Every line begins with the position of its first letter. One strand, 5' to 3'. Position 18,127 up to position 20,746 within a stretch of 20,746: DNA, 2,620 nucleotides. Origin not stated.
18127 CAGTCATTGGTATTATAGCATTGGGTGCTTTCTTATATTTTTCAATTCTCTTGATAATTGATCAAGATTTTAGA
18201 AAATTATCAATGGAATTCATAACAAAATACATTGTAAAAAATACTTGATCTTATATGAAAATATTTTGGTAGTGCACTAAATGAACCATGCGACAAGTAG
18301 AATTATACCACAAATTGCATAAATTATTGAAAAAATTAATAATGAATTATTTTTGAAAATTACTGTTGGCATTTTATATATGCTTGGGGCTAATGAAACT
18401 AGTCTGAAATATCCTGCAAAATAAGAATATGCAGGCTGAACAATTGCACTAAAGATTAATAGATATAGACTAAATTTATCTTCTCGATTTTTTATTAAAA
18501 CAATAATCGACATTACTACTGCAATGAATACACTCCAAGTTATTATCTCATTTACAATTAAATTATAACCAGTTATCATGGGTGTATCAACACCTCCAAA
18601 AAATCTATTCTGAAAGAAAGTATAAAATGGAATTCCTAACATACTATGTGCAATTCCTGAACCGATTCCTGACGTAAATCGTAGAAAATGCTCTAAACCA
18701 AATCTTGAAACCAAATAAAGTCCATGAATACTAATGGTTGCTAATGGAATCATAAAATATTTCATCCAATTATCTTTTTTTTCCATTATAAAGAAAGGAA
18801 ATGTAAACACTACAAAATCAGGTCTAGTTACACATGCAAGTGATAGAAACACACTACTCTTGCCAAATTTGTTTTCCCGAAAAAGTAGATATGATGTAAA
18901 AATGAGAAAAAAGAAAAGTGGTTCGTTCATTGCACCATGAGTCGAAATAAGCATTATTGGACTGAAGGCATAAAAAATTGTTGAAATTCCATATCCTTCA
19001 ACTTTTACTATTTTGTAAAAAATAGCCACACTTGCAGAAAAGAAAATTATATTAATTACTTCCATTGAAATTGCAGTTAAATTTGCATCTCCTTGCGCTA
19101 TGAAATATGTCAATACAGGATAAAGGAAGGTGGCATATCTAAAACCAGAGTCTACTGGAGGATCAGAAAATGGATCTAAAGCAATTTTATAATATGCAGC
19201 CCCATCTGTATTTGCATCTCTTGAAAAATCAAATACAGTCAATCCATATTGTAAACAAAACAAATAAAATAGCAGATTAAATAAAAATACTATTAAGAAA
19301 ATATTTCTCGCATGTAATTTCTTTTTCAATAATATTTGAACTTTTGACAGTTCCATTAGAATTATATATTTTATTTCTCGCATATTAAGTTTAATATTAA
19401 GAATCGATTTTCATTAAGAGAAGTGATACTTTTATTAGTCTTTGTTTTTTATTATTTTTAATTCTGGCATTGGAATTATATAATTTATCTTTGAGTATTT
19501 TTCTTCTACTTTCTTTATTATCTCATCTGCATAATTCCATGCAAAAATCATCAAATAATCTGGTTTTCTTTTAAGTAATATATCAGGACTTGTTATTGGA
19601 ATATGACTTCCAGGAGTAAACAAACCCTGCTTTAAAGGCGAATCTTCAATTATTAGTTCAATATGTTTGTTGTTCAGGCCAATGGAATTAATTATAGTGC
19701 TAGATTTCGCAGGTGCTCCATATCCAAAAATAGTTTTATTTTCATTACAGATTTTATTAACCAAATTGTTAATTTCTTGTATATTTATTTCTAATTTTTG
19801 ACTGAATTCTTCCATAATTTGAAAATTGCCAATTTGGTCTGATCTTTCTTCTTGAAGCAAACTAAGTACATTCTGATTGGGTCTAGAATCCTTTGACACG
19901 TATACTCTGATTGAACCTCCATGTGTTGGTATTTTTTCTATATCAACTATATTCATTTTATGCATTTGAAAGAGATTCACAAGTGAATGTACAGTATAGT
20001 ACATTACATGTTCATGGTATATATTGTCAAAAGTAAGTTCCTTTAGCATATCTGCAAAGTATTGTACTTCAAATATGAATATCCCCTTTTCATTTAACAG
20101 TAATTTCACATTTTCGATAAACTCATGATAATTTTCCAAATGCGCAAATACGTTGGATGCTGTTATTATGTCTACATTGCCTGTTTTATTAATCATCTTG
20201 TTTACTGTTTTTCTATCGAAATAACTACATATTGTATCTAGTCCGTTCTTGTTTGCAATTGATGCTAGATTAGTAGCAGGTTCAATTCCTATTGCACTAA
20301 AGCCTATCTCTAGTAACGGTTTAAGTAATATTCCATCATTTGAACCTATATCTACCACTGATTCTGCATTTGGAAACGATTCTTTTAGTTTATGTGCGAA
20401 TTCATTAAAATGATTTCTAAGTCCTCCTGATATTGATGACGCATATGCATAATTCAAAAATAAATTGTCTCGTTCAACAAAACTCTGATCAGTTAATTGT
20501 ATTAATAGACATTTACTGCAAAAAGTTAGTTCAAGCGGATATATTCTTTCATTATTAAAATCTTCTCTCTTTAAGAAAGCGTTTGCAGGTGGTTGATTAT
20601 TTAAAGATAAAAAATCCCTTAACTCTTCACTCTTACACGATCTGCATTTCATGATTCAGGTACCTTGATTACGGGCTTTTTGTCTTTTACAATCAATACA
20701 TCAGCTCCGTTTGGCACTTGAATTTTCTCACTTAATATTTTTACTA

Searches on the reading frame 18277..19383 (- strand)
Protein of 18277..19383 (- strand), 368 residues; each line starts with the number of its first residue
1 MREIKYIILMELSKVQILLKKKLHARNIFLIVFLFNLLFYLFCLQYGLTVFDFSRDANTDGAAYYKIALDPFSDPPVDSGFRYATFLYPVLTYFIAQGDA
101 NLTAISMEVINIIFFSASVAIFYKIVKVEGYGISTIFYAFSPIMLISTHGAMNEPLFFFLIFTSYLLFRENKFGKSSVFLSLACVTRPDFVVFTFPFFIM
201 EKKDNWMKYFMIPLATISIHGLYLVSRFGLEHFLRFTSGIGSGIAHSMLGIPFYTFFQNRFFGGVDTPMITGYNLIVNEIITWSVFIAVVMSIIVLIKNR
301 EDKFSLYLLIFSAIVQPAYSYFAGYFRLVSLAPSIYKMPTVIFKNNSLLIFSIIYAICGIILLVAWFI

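Call 9: search_protein_families(library=ncbifam, proteins=[window:18277-19383:-], max_evalue=0.01)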
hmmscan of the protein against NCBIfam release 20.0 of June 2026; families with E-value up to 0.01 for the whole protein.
window:18277-19383:- (368 aa): 1 family
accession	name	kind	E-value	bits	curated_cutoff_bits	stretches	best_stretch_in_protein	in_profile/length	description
NF046093.1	AZOBR_p60025_fam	subfamily_domain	1.2e-23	83.5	150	1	60-208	63-219/232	AZOBR_p60025 family cell surface glycopolymer formation protein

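Call 65: search_protein_families(library=pfam, proteins=[window:18277-19383:-], max_evalue=0.01)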
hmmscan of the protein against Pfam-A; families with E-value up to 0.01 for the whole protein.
window:18277-19383:- (368 aa): 0 families

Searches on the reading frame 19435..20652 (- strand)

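Call 9: search_protein_families(library=ncbifam, proteins=[window:19435-20652:-], max_evalue=0.01)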
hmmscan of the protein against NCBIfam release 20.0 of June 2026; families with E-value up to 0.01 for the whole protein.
window:19435-20652:- (405 aa): 2 families
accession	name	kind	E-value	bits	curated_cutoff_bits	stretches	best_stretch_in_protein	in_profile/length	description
TIGR01983.1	UbiG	equivalog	8.3e-10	38.3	102.95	1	94-194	48-151/228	bifunctional 2-polyprenyl-6-hydroxyphenol methylase/3-demethylubiquinol 3-O-methyltransferase UbiG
TIGR02072.1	BioC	equivalog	3.8e-05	23.6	184.95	1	88-240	22-178/244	malonyl-ACP O-methyltransferase BioC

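Call 65: search_protein_families(library=pfam, proteins=[window:19435-20652:-], max_evalue=0.01)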
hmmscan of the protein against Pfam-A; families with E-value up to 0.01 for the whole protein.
window:19435-20652:- (405 aa): 7 families
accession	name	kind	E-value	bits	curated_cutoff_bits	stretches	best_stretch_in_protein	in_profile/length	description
PF08484.17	Methyltransf_14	-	1.5e-42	145.6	23.5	1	242-396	1-160/160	C-methyltransferase C-terminal domain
PF13489.12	Methyltransf_23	-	3.1e-18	66.5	27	1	87-230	11-156/164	Methyltransferase domain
PF08421.16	Methyltransf_13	-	1.7e-17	63.8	31.3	1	3-65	1-62/62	Putative zinc binding domain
PF08241.18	Methyltransf_11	-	4.2e-07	30.9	21.2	1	100-194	1-95/95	Methyltransferase domain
PF08242.18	Methyltransf_12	-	1.2e-06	29.6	30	1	100-192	1-98/98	Methyltransferase domain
PF13649.12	Methyltransf_25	-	0.00017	22.7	27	1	99-190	1-97/97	Methyltransferase domain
PF13847.12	Methyltransf_31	-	0.0025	18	27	1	122-211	40-122/145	Methyltransferase domain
